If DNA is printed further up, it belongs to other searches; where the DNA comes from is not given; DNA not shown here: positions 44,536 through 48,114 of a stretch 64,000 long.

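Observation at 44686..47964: SF2 helicase carrying ten tandem 63-65-aa HTH-like modules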

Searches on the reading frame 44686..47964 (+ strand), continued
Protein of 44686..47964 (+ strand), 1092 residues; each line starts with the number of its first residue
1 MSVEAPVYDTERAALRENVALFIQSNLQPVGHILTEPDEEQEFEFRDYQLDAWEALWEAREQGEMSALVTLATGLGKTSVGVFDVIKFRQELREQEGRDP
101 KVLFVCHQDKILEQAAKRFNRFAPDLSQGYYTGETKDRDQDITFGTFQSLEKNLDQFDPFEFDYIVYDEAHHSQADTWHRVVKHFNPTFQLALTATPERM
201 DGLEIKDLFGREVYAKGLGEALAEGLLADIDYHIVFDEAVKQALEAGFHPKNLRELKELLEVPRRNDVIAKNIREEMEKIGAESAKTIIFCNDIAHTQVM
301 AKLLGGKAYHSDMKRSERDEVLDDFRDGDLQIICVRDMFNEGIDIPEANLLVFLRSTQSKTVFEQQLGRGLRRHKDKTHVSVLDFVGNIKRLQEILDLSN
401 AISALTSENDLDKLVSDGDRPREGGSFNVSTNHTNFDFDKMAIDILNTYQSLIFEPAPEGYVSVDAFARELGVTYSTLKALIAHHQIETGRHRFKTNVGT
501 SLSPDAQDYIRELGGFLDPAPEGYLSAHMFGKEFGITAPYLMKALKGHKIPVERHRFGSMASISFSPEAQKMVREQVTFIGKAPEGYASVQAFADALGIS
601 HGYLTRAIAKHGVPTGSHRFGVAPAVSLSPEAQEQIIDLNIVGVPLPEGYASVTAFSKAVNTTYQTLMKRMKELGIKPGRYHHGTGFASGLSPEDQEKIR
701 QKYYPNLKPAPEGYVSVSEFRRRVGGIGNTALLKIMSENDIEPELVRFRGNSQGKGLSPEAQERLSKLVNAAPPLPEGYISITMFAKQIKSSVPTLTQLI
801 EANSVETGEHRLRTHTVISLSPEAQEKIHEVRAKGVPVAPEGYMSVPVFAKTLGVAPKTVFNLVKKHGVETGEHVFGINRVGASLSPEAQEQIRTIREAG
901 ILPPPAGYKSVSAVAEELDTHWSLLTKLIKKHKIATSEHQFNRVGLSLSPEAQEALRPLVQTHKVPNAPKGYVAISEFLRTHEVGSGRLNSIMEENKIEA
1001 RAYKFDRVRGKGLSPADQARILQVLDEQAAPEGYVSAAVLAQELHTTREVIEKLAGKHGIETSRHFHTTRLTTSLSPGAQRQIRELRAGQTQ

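Call 53: fold_search(model_id=the predicted structure, library=pdb)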
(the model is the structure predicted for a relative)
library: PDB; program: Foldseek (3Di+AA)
matches with E <= 10: 1803; with E <= 0.001: 969
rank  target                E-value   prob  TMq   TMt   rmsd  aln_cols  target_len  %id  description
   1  7clg_B                1.7e-20  1.00  0.25  0.33   8.8       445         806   28  Crystal structure of the ATP-dependent restriction endonuclease SauUSI (released 2021-01-20)
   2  3h1t                  1.4e-19  1.00  0.26  0.54   3.9       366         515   26  The fragment structure of a putative HsdR subunit of a type I restriction enzyme from Vibrio vulnificus YJ016 (released 2009-10-20)
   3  6p4w_A                2.9e-19  1.00  0.22  0.44   7.7       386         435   24  XPB helicase in a complex with truncated Bax1 from Sulfurisphaera tokodaii at 2.96 Angstrom resolution (released 2020-06-03)
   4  5tnu_A                7.1e-19  1.00  0.15  0.35  20.6       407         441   23  S. tokodaii XPB II crystal structure at 3.0 Angstrom resolution (released 2017-11-01)
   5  7r7j_B                5.8e-18  1.00  0.25  0.44   6.2       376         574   25  Crystal structure of RadD with ADP (released 2022-04-13)
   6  6p4o_C                8.0e-18  1.00  0.22  0.48   7.7       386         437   24  Complex of XPB helicase with Bax1 endonuclease from Sulfurisphaera tokodaii at 3.15 Angstroms resolution (released 2020-06-03)
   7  6p4o_E                1.2e-17  1.00  0.22  0.47   7.5       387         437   24  Complex of XPB helicase with Bax1 endonuclease from Sulfurisphaera tokodaii at 3.15 Angstroms resolution (released 2020-06-03)
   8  6p4o_A                3.7e-17  1.00  0.23  0.48   7.5       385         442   24  Complex of XPB helicase with Bax1 endonuclease from Sulfurisphaera tokodaii at 3.15 Angstroms resolution (released 2020-06-03)
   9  7clg_A                4.1e-17  1.00  0.24  0.30  22.9       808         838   20  Crystal structure of the ATP-dependent restriction endonuclease SauUSI (released 2021-01-20)
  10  2fwr_A                5.1e-17  1.00  0.15  0.35  20.6       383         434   23  Structure of Archaeoglobus Fulgidis XPB (released 2006-04-18)
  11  6p4f_C                6.0e-17  1.00  0.26  0.61   6.5       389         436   23  Crystal structure of the XPB-Bax1-forked DNA ternary complex (released 2020-06-17)
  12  8h5y_A                8.6e-17  1.00  0.24  0.43   6.0       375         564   24  Crystal structure of RadD- ADP complex (released 2023-10-18)
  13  6p66_A                1.4e-16  1.00  0.14  0.34  20.4       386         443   24  The crystal structure of the XPB complex with Bax1 from Archaeoglobus fulgidus at 3.0 Angstrom resolution (released 2020-06-17)
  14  6p66_C                2.4e-16  1.00  0.14  0.32  19.9       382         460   24  The crystal structure of the XPB complex with Bax1 from Archaeoglobus fulgidus at 3.0 Angstrom resolution (released 2020-06-17)
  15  9pd3_A                4.5e-16  1.00  0.27  0.45   5.4       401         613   18  NER dual incision complex - DuIS (released 2026-02-18)
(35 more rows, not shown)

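Call 58: find_encoding_contigs(protein=P0002, flank=8000, max_places=2)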
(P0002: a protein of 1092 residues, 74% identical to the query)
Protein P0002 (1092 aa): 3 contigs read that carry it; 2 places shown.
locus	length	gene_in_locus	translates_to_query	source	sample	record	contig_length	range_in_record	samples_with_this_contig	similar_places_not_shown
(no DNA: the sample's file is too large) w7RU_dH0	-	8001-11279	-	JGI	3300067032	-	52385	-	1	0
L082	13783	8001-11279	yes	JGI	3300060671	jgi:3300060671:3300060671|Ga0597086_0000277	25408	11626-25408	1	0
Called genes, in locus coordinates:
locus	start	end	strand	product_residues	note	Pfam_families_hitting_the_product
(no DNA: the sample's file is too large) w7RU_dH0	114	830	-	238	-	-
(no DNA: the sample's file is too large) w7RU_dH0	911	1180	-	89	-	-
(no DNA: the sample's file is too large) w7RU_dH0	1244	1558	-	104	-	-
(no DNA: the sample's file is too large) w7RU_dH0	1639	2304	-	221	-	-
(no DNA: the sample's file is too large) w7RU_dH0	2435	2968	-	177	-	-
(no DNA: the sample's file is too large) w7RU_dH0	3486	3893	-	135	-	-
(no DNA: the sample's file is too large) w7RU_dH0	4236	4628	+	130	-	-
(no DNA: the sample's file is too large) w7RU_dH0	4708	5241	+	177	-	PF13238:AAA_18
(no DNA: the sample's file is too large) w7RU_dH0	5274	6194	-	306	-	PF03881:Fructosamin_kin (faint), PF01636:APH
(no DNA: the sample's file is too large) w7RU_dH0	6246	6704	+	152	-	-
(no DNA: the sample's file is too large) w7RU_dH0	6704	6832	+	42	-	-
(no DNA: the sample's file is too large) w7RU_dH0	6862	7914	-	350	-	PF16289:PIN_12, PF18476:PIN_8 (faint)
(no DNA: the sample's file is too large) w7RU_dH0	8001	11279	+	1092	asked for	PF00176:SNF2-rel_dom, PF00270:DEAD, PF04851:ResIII, PF18766:SWI2_SNF2, PF00271:Helicase_C, PF16203:ERCC3_RAD25_C, PF18024:HTH_50 (faint), PF04760:IF2_N (faint), +1 more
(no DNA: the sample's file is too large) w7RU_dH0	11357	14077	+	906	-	PF04851:ResIII, PF18766:SWI2_SNF2 (weak), PF00271:Helicase_C, PF04760:IF2_N (faint), PF01527:HTH_Tnp_1 (faint)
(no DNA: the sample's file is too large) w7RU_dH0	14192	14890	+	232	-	-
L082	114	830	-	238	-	-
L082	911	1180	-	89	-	-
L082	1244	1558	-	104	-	-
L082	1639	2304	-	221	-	-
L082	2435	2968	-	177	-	-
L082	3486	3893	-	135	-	-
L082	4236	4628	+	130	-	-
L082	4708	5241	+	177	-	PF13238:AAA_18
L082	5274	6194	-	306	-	PF03881:Fructosamin_kin (faint), PF01636:APH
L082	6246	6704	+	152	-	-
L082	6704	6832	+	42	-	-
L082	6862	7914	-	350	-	PF16289:PIN_12, PF18476:PIN_8 (faint)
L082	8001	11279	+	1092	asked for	PF00176:SNF2-rel_dom, PF00270:DEAD, PF04851:ResIII, PF18766:SWI2_SNF2, PF00271:Helicase_C, PF16203:ERCC3_RAD25_C, PF18024:HTH_50 (faint), PF04760:IF2_N (faint), +1 more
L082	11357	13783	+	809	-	?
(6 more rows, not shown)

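Call 59: find_encoding_contigs(protein=P0008, flank=8000, max_places=2)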
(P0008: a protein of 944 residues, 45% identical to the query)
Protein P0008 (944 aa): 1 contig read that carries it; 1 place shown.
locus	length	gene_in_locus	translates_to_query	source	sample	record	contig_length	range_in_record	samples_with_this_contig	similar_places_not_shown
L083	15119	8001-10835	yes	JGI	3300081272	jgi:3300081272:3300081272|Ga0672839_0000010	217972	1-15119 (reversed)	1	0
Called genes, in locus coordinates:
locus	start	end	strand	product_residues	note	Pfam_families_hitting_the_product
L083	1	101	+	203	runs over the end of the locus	PF00565:SNase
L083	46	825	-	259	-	PF00535:Glycos_transf_2, PF10111:Glyco_tranf_2_2 (weak), PF13641:Glyco_tranf_2_3, PF13632:Glyco_trans_2_3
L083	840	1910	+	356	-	PF02449:Glyco_hydro_42 (faint)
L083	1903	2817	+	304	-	PF02449:Glyco_hydro_42 (faint)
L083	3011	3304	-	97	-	-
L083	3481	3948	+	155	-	PF01668:SmpB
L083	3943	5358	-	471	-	PF00672:HAMP, PF00512:HisKA, PF02518:HATPase_c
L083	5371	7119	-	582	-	PF00496:SBP_bac_5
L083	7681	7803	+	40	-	-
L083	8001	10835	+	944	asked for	PF00270:DEAD, PF04851:ResIII, PF18766:SWI2_SNF2 (weak), PF01527:HTH_Tnp_1 (faint), PF00271:Helicase_C, PF16203:ERCC3_RAD25_C (weak), PF12728:HTH_17 (faint), PF13518:HTH_28 (faint), +3 more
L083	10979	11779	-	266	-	PF03575:Peptidase_S51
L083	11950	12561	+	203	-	-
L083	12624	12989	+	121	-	-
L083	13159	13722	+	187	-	-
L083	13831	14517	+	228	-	-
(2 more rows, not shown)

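Call 60: find_encoding_contigs(protein=P0020, flank=8000, max_places=2)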
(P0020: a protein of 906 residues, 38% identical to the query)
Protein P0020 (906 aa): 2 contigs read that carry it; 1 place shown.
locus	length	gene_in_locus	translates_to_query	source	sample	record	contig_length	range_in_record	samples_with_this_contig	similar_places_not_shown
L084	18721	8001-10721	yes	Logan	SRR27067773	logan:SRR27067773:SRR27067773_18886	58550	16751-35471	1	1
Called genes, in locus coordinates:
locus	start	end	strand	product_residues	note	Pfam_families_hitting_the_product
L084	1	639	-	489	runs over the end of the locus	PF13231:PMT_2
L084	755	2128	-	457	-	PF00772:DnaB, PF13481:AAA_25, PF03796:DnaB_C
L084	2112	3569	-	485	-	PF05496:RuvB_N (weak), PF06068:TIP49 (faint), PF13191:AAA_16 (faint), PF13177:DNA_pol3_delta2, PF00004:AAA, PF13173:AAA_14 (weak), PF13401:AAA_22 (faint), PF22608:DNAX_ATPase_lid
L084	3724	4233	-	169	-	-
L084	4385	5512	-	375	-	PF01546:Peptidase_M20, PF07687:M20_dimer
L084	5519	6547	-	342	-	PF00291:PALP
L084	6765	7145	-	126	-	PF16320:Ribosomal_L12_N, PF00542:Ribosomal_L12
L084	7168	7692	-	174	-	PF00466:Ribosomal_L10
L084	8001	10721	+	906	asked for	PF00270:DEAD, PF04851:ResIII, PF18766:SWI2_SNF2, PF16203:ERCC3_RAD25_C, PF00271:Helicase_C, PF18024:HTH_50 (faint), PF01418:HTH_6 (faint), PF13384:HTH_23 (faint), +1 more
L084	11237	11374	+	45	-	-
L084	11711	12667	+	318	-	-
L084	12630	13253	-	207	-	PF01712:dNK (weak), PF02223:Thymidylate_kin, PF13671:AAA_33 (weak)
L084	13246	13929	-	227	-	PF22769:DCD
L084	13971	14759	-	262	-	PF21448:DNMK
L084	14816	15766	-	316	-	PF00687:Ribosomal_L1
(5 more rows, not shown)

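Call 73: find_encoding_contigs(protein=P0001, flank=10000, max_places=2)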
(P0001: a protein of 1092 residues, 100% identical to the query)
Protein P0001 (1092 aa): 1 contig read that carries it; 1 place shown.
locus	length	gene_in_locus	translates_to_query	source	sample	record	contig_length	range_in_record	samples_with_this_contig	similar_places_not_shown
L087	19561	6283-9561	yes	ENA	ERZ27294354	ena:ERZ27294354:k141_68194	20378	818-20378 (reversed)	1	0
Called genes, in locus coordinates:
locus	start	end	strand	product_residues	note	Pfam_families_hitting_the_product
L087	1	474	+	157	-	?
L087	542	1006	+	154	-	-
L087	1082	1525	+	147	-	-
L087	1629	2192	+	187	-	-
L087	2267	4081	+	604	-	-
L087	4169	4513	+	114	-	-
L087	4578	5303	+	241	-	PF01925:TauE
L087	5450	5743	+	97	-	-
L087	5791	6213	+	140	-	-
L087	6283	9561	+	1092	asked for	PF00176:SNF2-rel_dom, PF00270:DEAD, PF04851:ResIII, PF18766:SWI2_SNF2, PF00271:Helicase_C, PF16203:ERCC3_RAD25_C (weak), PF18024:HTH_50 (faint), PF12802:MarR_2 (faint), +1 more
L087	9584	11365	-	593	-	PF00916:Sulfate_transp, PF01740:STAS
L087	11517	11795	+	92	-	-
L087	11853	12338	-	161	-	PF00072:Response_reg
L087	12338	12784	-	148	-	PF00072:Response_reg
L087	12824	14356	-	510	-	PF00989:PAS (weak), PF08448:PAS_4, PF00989:PAS, PF08448:PAS_4, PF13426:PAS_9, PF08447:PAS_3, PF00512:HisKA, PF02518:HATPase_c, +2 more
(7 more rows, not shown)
